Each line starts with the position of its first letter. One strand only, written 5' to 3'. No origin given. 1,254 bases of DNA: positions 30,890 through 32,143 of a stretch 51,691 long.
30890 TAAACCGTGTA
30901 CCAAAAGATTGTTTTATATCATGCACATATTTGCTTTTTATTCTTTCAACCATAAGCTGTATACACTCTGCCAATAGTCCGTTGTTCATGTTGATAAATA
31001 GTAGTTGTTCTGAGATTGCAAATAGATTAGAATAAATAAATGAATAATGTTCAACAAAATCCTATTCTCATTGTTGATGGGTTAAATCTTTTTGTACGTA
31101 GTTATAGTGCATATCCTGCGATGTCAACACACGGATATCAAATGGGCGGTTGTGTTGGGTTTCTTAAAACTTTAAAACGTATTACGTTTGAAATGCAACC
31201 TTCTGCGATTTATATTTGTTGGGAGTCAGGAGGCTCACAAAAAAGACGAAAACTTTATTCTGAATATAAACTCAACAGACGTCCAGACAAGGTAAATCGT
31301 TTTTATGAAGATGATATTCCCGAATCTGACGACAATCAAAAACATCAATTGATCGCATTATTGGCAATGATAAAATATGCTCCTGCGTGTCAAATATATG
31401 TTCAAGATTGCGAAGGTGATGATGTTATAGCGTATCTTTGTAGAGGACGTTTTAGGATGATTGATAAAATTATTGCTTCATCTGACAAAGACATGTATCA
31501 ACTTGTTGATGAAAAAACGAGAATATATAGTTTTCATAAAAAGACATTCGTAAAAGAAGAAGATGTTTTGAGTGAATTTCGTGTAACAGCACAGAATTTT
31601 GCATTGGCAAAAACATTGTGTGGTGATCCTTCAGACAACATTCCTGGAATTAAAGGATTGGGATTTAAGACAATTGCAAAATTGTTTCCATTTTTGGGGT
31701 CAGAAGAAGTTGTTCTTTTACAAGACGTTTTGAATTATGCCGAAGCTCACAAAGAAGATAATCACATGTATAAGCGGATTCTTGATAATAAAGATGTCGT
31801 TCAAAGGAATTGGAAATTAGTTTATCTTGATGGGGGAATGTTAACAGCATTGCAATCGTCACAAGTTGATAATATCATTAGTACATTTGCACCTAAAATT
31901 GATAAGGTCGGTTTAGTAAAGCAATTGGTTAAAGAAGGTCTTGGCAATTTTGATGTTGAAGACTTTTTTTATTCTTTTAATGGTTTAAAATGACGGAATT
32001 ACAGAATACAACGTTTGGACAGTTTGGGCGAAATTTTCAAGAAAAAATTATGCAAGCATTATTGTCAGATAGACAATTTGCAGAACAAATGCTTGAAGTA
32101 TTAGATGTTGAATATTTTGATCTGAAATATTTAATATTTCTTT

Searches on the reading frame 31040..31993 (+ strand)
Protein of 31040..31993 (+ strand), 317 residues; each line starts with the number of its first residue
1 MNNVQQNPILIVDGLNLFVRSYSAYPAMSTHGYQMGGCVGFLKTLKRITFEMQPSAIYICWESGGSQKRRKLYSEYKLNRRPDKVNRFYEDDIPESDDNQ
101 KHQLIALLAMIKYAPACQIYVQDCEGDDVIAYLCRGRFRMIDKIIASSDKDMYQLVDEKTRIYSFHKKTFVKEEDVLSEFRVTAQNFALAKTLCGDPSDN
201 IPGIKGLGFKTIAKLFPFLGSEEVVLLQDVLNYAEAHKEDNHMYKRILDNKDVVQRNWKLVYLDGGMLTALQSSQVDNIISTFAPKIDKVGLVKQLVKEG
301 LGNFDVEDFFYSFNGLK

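Call 5: search_protein_families(library=pfam, proteins=[window:31040-31993:+], max_evalue=0.01)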
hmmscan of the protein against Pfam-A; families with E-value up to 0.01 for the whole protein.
window:31040-31993:+ (317 aa): 2 families
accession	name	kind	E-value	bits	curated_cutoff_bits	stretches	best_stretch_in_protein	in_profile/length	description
PF02739.22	5_3_exonuc_N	-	2.6e-27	96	34.3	1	9-180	2-163/164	5'-3' exonuclease, N-terminal resolvase-like domain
PF01367.25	5_3_exonuc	-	3e-09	37.7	40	1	183-265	2-78/97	5'-3' exonuclease, C-terminal SAM fold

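Call 43: search_protein_families(library=ncbifam, proteins=[window:31040-31993:+], max_evalue=0.01)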
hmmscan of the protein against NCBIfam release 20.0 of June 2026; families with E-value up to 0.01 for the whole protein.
window:31040-31993:+ (317 aa): 7 families
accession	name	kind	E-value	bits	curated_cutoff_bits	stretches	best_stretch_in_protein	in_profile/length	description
NF004397.1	PRK05755.1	equivalog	1.4e-39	136.3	720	1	8-269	2-248/889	DNA polymerase I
TIGR00593.1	pola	equivalog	1e-35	123.4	600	1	10-275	2-255/890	DNA polymerase I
NF011545.0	PRK14976.1-2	equivalog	1.8e-23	83.2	434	1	1-216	1-206/287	5'-3' exonuclease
NF007017.0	PRK09482.1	equivalog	8.4e-23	81.2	261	1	8-242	4-226/257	flap endonuclease Xni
NF011547.0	PRK14976.1-4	equivalog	3.4e-22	79.1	305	1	9-216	4-209/291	5'-3' exonuclease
NF011546.0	PRK14976.1-3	equivalog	1.9e-20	73.3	347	1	7-247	3-248/297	5'-3' exonuclease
NF011544.0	PRK14976.1-1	equivalog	0.0021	17.5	228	1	117-209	114-196/278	5'-3' exonuclease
